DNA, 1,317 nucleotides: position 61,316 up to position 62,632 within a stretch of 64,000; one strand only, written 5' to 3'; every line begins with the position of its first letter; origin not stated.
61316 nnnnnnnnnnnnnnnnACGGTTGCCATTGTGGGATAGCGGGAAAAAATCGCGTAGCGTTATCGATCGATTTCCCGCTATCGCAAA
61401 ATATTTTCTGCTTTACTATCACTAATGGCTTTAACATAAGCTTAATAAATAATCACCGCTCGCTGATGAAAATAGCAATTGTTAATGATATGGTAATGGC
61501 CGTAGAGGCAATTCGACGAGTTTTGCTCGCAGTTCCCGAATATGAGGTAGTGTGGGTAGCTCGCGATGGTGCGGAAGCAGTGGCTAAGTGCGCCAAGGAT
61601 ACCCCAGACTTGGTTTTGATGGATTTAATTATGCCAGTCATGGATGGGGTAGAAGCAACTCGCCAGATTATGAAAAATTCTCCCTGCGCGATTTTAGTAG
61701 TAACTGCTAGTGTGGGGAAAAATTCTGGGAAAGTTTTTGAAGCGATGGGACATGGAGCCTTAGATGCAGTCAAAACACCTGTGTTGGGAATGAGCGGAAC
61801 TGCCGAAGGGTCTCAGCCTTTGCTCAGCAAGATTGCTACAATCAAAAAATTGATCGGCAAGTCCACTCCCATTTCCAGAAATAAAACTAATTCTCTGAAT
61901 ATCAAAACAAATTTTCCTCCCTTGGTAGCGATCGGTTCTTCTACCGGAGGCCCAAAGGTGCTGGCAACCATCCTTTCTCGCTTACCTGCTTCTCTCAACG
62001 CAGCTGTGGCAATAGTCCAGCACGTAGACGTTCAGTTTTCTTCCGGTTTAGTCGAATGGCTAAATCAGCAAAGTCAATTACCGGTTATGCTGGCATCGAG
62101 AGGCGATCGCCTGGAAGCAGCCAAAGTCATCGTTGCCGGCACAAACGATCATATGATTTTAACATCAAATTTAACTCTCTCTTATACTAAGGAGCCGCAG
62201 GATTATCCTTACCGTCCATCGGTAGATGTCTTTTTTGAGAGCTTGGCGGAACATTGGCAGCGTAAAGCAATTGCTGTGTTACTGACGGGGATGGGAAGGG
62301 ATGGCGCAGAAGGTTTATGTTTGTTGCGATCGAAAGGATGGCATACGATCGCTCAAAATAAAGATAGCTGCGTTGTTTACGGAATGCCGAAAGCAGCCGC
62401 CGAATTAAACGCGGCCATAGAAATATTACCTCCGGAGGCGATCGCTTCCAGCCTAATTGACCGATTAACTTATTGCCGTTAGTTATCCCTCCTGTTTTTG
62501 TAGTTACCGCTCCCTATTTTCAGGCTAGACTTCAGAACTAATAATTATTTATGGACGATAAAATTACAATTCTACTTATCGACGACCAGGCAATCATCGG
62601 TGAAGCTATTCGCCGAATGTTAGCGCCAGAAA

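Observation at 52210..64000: Wsp-like (ACF-class) chemosensory cluster with CheR-TPR and CheB in a cyanobacterium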

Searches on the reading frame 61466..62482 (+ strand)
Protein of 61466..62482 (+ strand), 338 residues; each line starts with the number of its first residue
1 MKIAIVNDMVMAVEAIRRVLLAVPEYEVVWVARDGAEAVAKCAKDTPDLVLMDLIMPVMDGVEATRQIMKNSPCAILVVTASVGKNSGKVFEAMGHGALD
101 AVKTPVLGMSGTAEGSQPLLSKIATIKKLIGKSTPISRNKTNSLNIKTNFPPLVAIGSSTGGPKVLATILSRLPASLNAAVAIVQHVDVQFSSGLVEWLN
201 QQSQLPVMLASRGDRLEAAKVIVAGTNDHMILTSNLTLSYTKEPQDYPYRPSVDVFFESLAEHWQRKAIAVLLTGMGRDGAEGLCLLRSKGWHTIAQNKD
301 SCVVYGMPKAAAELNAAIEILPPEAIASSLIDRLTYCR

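Call 3: search_protein_families(library=pfam, proteins=[window:61466-62482:+])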
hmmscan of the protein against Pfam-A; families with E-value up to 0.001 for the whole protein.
window:61466-62482:+ (338 aa): 2 families
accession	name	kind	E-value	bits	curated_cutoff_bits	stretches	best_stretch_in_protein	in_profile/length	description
PF01339.22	CheB_methylest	-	1.3e-59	201.3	24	1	154-330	1-174/174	CheB methylesterase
PF00072.30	Response_reg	-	1.4e-16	61.1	30.2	1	3-103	1-98/111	Response regulator receiver domain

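Call 5: find_encoding_contigs(protein=window:61466-62482:+, flank=10000, max_places=6)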
Protein window:61466-62482:+ (338 aa): 3 contigs read that carry it; 3 places shown.
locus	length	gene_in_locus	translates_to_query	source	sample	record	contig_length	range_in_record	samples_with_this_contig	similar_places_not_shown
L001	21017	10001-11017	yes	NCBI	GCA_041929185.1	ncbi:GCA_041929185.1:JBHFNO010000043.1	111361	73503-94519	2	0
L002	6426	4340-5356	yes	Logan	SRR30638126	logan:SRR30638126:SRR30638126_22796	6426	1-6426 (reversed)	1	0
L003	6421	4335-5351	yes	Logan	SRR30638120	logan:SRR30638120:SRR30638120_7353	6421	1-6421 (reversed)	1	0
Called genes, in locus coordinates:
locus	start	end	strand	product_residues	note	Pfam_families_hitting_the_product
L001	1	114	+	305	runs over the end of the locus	PF00149:Metallophos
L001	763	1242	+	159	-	PF01584:CheW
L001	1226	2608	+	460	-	PF01739:CheR, PF07719:TPR_2 (faint), PF14559:TPR_19 (weak), PF13431:TPR_17 (faint), PF00515:TPR_1 (weak), PF13181:TPR_8 (faint)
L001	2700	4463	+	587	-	PF12729:4HB_MCP_1, PF00672:HAMP, PF00015:MCPsignal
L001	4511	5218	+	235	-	PF01584:CheW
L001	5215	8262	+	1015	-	PF01627:Hpt, PF02518:HATPase_c, PF01584:CheW, PF00072:Response_reg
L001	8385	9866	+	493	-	PF05227:CHASE3, PF00015:MCPsignal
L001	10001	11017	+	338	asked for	PF00072:Response_reg, PF01339:CheB_methylest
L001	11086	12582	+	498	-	PF00072:Response_reg, PF00989:PAS, PF08448:PAS_4 (weak), PF13188:PAS_8 (weak), PF13426:PAS_9, PF08447:PAS_3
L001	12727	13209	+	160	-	PF20472:PDDEXK_11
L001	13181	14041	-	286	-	PF02086:MethyltransfD12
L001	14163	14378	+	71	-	PF03747:ADP_ribosyl_GH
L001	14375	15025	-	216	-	PF00730:HhH-GPD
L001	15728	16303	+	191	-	PF14273:DUF4360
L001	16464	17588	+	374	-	-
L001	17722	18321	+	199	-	PF00111:Fer2, PF01799:Fer2_2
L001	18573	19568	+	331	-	PF00941:FAD_binding_5, PF03450:CO_deh_flav_C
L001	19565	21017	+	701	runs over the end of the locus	PF01315:Ald_Xan_dh_C, PF02738:MoCoBD_1, PF20256:MoCoBD_2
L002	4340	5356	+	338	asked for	PF00072:Response_reg, PF01339:CheB_methylest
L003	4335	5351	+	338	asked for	PF00072:Response_reg, PF01339:CheB_methylest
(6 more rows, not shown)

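Call 10: search_protein_families(library=ncbifam, proteins=[window:61466-62482:+, L001:11086-12582:+], max_evalue=0.00001)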
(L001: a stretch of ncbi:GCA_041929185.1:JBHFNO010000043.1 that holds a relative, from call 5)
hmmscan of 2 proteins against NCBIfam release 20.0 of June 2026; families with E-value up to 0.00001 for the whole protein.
window:61466-62482:+ (338 aa): 40 families (the best 25 are shown)
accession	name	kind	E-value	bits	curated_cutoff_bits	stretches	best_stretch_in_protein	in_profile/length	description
NF009206.0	PRK12555.1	subfamily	5.9e-141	469.3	342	1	1-334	1-336/340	chemotaxis-specific protein-glutamate methyltransferase CheB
NF001965.0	PRK00742.1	subfamily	3.3e-91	306.2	293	1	1-334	4-353/357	chemotaxis-specific protein-glutamate methyltransferase CheB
NF011896.0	PRK15369.1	equivalog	6.1e-16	58.7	242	1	2-99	5-101/211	two component system response regulator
NF041367.1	CheY_Halo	equivalog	2.2e-15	57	200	1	5-105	3-100/114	chemotaxis protein CheY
NF040689.1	MtrAB_MtrA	equivalog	1.8e-13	50.3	300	1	5-105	3-99/219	MtrAB system response regulator MtrA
NF007018.1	PRK09483.1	equivalog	6.9e-12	45.5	280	1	2-97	3-100/217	UvrY/SirA/GacA family response regulator transcription factor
NF007135.0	PRK09581.1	equivalog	4.6e-11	42.2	474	1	2-106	4-107/457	PleD family two-component system response regulator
NF041733.1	resp_reg_CseB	equivalog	5.6e-11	42.3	350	1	5-106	5-102/228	two-component system response regulator CseB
NF045944.1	ResRegRpaBCyano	equivalog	6.2e-11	42.1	330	1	11-82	7-77/229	response regulator transcription factor RpaB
TIGR02875.1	spore_0_A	equivalog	7.4e-11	41.8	200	1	2-86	4-90/262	sporulation transcription factor Spo0A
NF007935.0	PRK10651.1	equivalog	9.7e-11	41.2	250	1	2-98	8-103/216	two-component system response regulator NarL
NF040534.1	resp_reg_YycF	equivalog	1.1e-10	41.2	340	1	3-104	3-100/231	response regulator YycF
NF052445.1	RespRegMctR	equivalog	2.3e-10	40.3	300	1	2-87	3-87/205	two-component system response regulator MctR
NF008469.0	PRK11361.1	equivalog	7e-10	38.2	714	1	13-105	13-106/461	acetoacetate metabolism transcriptional regulator AtoC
NF052596.1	RR_EAL_PvrR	equivalog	2.4e-09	36.3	580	1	2-76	5-78/398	response regulator cyclic di-GMP phosphodiesterase PvrR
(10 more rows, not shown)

L001:11086-12582:+ (498 aa): 77 families (the best 25 are shown)
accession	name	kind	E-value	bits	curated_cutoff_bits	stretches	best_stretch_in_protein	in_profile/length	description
TIGR00229.1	sensory_box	domain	4.6e-28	97.9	22.9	1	328-452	4-126/126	PAS domain S-box protein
NF045991.1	RespRegCtrARhodob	equivalog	6e-17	62.1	350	1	6-121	2-113/224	response regulator transcription factor CtrA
NF040689.1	MtrAB_MtrA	equivalog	7.4e-17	61.4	300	1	7-154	1-138/219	MtrAB system response regulator MtrA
NF040534.1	resp_reg_YycF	equivalog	1.3e-15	57.4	340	1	6-166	2-149/231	response regulator YycF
NF041733.1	resp_reg_CseB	equivalog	1.4e-15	57.3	350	1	6-166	2-153/228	two-component system response regulator CseB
NF041734.1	resp_reg_RppA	equivalog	2.6e-15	56.4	250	1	6-168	2-161/229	two-component system response regulator RppA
TIGR02154.1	PhoB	equivalog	2.6e-15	56.4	296.2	1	6-155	4-147/226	phosphate regulon transcriptional regulator PhoB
NF001965.0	PRK00742.1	subfamily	2.7e-14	53.2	293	1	4-115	3-113/357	chemotaxis-specific protein-glutamate methyltransferase CheB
NF007135.0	PRK09581.1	equivalog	2.7e-14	52.9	474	1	37-184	34-181/457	PleD family two-component system response regulator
NF033120.0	vanR_FM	exception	4.2e-14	52.8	460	1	4-137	3-131/231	vancomycin resistance response regulator transcription factor, VanR-F/VanR-M family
NF007977.0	PRK10701.1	equivalog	5.4e-14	52.3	330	1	6-158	3-150/241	two-component system response regulator RstA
NF007935.0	PRK10651.1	equivalog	6.2e-14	51.7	250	1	2-131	4-131/216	two-component system response regulator NarL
TIGR01387.1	cztR_silR_copR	subfamily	7.4e-14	51.9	279.2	1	7-126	1-116/218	heavy metal response regulator transcription factor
NF033117.2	vanR_ACDEGLN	exception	2.6e-13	50.1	350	1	7-139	1-128/226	VanR-ABDEGLN family response regulator transcription factor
NF007005.1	PRK09468.1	equivalog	6.4e-13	48.7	331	1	5-121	4-116/237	osmolarity response regulator transcription factor OmpR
NF009206.0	PRK12555.1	subfamily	4.5e-12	45.6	342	1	5-114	1-108/340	chemotaxis-specific protein-glutamate methyltransferase CheB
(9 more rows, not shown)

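Call 11: search_protein_families(library=pfam, proteins=[L001:11086-12582:+], max_evalue=0.01)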
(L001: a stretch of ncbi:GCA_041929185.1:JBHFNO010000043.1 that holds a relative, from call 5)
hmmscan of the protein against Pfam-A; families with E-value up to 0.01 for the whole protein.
L001:11086-12582:+ (498 aa): 6 families
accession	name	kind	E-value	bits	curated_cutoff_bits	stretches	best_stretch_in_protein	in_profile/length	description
PF00072.30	Response_reg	-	2.2e-19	70.1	30.2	1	7-121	1-111/111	Response regulator receiver domain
PF13426.13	PAS_9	-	4.6e-19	69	27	1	340-444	2-103/103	PAS domain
PF00989.32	PAS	-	1.9e-15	57.3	22.6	1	329-442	1-113/113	PAS fold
PF08447.18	PAS_3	-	9.8e-13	48.6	25.6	1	352-438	2-88/89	PAS fold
PF08448.16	PAS_4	-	2.3e-10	41.1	23.1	1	336-447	2-110/110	PAS fold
PF13188.13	PAS_8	-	2.2e-08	34.1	21.8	1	330-384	2-53/65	PAS domain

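Call 23: find_homologous_proteins(query=L001:11086-12579:+, max_evalue=1e-10)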
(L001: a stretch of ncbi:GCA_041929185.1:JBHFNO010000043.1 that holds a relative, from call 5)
Query L001:11086-12579:+ (498 aa): 7503 proteins with E <= 1e-10 among 8000 candidates; the best 120 are listed.
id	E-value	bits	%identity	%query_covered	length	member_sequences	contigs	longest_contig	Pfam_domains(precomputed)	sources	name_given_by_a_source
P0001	0.0e+0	1056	98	100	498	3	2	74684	PF08447.19,PF13426.14,PF13188.14,PF08448.17,PF00989.32,PF00072.31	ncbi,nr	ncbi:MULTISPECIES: PAS domain S-box protein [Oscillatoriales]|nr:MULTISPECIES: PAS domain S-box prot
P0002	1.8e-227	774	71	99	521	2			PF08447.19,PF13426.14,PF13188.14,PF08448.17,PF00989.32,PF00072.31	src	-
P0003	4.2e-227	772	71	99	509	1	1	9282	PF08447.19,PF13426.14,PF13188.14,PF08448.17,PF00989.32,PF00072.31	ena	-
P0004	1.7e-162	560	50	65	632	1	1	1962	PF08447.19,PF13426.14,PF13188.14,PF08448.17,PF00989.32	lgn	-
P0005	3.1e-154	532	70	70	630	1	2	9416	PF00672.31,PF08447.19,PF13426.14,PF13188.14,PF19443.5,PF08448.17,PF00989.32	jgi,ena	jgi:PAS domain S-box-containing protein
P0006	1.7e-153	530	42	81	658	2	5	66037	PF08447.19,PF13426.14,PF13188.14,PF08448.17,PF00989.32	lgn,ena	-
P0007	5.7e-153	528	59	83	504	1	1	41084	PF08447.19,PF13426.14,PF13188.14,PF08448.17,PF00989.32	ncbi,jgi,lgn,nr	ncbi:MAG: PAS domain S-box protein [Scytonematopsis contorta HA4267-MV1]|jgi:PAS domain S-box-contai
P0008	4.3e-151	522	65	73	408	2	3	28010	PF08447.19,PF13426.14,PF13188.14,PF08448.17,PF00989.32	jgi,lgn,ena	jgi:PAS domain S-box-containing protein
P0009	1.6e-148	513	61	38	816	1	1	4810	PF08447.19,PF13426.14,PF13188.14,PF13433.13,PF08448.17,PF00989.32,PF13458.13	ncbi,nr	ncbi:MAG: transporter substrate-binding protein, partial [Cyanobacteriota bacterium]|nr:transporter 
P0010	2.0e-145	503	57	83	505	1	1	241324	PF08447.19,PF13426.14,PF13188.14,PF08448.17,PF00989.32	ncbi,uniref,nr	ncbi:PAS domain S-box protein [Crocosphaera sp. XPORK-15E]|uniref:PAS domain S-box protein n=1 Tax=C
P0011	8.7e-145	501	63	73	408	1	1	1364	PF08447.19,PF13426.14,PF13188.14,PF08448.17,PF00989.32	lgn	-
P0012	1.5e-143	497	63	73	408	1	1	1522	PF08447.19,PF13426.14,PF13188.14,PF08448.17,PF00989.32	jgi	jgi:PAS domain S-box-containing protein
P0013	1.6e-143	497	64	73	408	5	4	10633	PF08447.19,PF13426.14,PF13188.14,PF08448.17,PF00989.32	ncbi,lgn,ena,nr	ncbi:MAG TPA: hypothetical protein DCY91_09310 [Cyanobacteria bacterium UBA11370]|nr:hypothetical pr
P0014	2.1e-143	497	61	74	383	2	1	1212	PF08447.19,PF13426.14,PF13188.14,PF08448.17,PF00989.32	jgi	jgi:PAS domain S-box-containing protein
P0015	5.0e-142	492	55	83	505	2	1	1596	PF08447.19,PF13426.14,PF13188.14,PF08448.17,PF00989.32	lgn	-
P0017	1.0e-141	491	62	73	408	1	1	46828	PF08447.19,PF13426.14,PF13188.14,PF08448.17,PF00989.32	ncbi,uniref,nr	ncbi:PAS domain S-box protein [Limnofasciculus baicalensis]|uniref:histidine kinase n=1 Tax=Limnofas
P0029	3.9e-138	479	58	74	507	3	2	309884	PF08447.19,PF13426.14,PF13188.14,PF08448.17,PF00989.32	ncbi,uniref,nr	ncbi:PAS domain S-box protein [Laspinema olomoucense]|uniref:PAS domain S-box protein n=1 Tax=Laspin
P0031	9.4e-137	475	62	72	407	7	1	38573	PF08447.19,PF13426.14,PF13188.14,PF08448.17,PF00989.32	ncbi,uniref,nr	ncbi:PAS domain S-box protein [Microseira wollei]|uniref:histidine kinase n=1 Tax=Microseira wollei 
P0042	1.4e-131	458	59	72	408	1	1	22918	PF08447.19,PF13426.14,PF13188.14,PF08448.17,PF00989.32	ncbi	ncbi:MAG: PAS domain S-box protein [Limnospira sp.]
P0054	2.8e-126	440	57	71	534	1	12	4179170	PF08447.19,PF13426.14,PF13188.14,PF08448.17,PF00989.32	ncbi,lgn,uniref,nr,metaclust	ncbi:putative PAS/PAC sensor protein [Halothece sp. PCC 7418]|uniref:PAS domain S-box protein n=1 Ta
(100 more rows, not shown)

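Call 26: find_related_loci(query=window:61466-62479:+, collection=genome_contigs, flank=10000)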
Query window:61466-62479:+ (338 aa) in genome_contigs; peptide patterns used: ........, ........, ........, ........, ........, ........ (x = any residue, [..] = any of these).
184 stretches matched a pattern; 130 encode a relative of the query (tblastn E <= 1e-3); the best 80 are kept; 80 distinct loci.
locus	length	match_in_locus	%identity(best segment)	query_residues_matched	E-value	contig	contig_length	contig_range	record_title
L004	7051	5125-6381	72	1-338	3e-168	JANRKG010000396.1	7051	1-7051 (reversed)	MAG: Leptolyngbyaceae cyanobacterium bins.59 k141_4935660, whole genome shotgun sequence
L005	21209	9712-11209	71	1-336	3e-165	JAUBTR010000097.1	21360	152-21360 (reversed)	Microcoleus sp. BR0-C5 NODE_226_length_21360_cov_43.946483, whole genome shotgun sequence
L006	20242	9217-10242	71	1-336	3e-164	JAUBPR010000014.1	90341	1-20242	Microcoleus sp. S13_C5 NODE_88_length_90341_cov_48.522479, whole genome shotgun sequence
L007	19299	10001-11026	71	1-336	2e-163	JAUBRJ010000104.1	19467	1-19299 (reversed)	Microcoleus sp. N3A4 NODE_270_length_19467_cov_38.998247, whole genome shotgun sequence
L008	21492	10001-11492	70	1-336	3e-163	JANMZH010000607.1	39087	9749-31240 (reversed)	MAG: Microcoleus sp. OTE_8_concoct_300 OTE_8_k141_3169415, whole genome shotgun sequence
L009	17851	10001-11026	69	1-336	2e-162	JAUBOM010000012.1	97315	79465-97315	Microcoleus sp. herbarium2 NODE_12_length_97315_cov_52.538855, whole genome shotgun sequence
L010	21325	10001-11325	70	1-338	3e-162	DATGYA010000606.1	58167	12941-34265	MAG TPA_asm: Kamptonema sp. isolate SMAG_U10623 k141_102555, whole genome shotgun sequence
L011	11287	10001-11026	70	1-336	2e-162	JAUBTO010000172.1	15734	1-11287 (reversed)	Microcoleus sp. C2D2 NODE_349_length_15734_cov_46.084946, whole genome shotgun sequence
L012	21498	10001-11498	70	1-336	3e-161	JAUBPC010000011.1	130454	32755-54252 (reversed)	Microcoleus sp. SVA1_B3 NODE_37_length_130454_cov_50.606572, whole genome shotgun sequence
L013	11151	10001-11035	71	1-338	2e-161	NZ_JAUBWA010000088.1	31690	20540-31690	Microcoleus sp. A003_D6 NODE_190_length_31690_cov_34.626356, whole genome shotgun sequence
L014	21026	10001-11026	69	1-336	8e-161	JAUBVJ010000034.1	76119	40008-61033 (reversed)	Microcoleus sp. AR_TQ3_B6 NODE_101_length_76119_cov_18.637424, whole genome shotgun sequence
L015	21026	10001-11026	70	1-336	4e-161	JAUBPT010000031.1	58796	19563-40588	Microcoleus sp. S13_C3 NODE_47_length_58796_cov_49.178784, whole genome shotgun sequence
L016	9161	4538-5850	70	1-338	5e-160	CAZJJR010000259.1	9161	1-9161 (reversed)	MAG TPA_asm: uncultured bacterium isolate SRP290908_co2_197 genome assembly, contig: NODE_11297_length_9161_cov_6.336372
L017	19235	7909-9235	69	1-338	5e-159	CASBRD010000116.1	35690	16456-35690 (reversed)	MAG: uncultured cyanobacterium isolate PMM_0008 genome assembly, contig: PMM_0008_000000000116, whole genome shotgun seq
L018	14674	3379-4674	68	1-334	2e-158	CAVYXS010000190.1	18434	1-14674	MAG: uncultured cyanobacterium isolate MFD03044.bin.2.81 genome assembly, contig: contig_77374, whole genome shotgun seq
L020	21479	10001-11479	65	1-338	5e-151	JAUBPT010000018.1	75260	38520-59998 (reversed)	Microcoleus sp. S13_C3 NODE_33_length_75260_cov_49.492279, whole genome shotgun sequence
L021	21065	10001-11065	62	1-332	5e-142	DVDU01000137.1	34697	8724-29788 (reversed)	MAG TPA_asm: Oscillatoriaceae cyanobacterium M33_DOE_052 k141_484123, whole genome shotgun sequence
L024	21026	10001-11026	63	1-335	6e-139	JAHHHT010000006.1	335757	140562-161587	MAG: Oscillatoria princeps RMCB-10 scaffold_20_c1, whole genome shotgun sequence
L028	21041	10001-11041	59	1-336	7e-137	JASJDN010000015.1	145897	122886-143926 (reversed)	MAG: Crocosphaera sp. isolate MO_188.B44 MO_188.c_221, whole genome shotgun sequence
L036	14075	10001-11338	60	1-333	2e-130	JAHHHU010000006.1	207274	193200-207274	MAG: Phormidium tanganyikae FI6-MK23 scaffold_109_c1, whole genome shotgun sequence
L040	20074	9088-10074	56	1-338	7e-129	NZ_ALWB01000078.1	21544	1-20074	Pseudanabaena biceps PCC 7429 scaffold_00078, whole genome shotgun sequence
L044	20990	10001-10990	58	1-330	2e-127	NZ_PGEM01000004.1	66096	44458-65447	Cuspidothrix issatschenkoi CHARLIE-1 contig_3, whole genome shotgun sequence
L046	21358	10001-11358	56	1-337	1e-125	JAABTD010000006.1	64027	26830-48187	MAG: Desulfobacteraceae bacterium isolate S20.Bin143 Scaffold_76, whole genome shotgun sequence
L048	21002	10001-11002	58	1-338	8e-125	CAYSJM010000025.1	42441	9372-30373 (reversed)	MAG TPA_asm: uncultured Ignavibacteriaceae bacterium isolate SRP107338_co1_235 genome assembly, contig: NODE_519_length_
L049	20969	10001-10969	55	1-335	2e-124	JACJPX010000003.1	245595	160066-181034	Calothrix membranacea FACHB-236 contig3, whole genome shotgun sequence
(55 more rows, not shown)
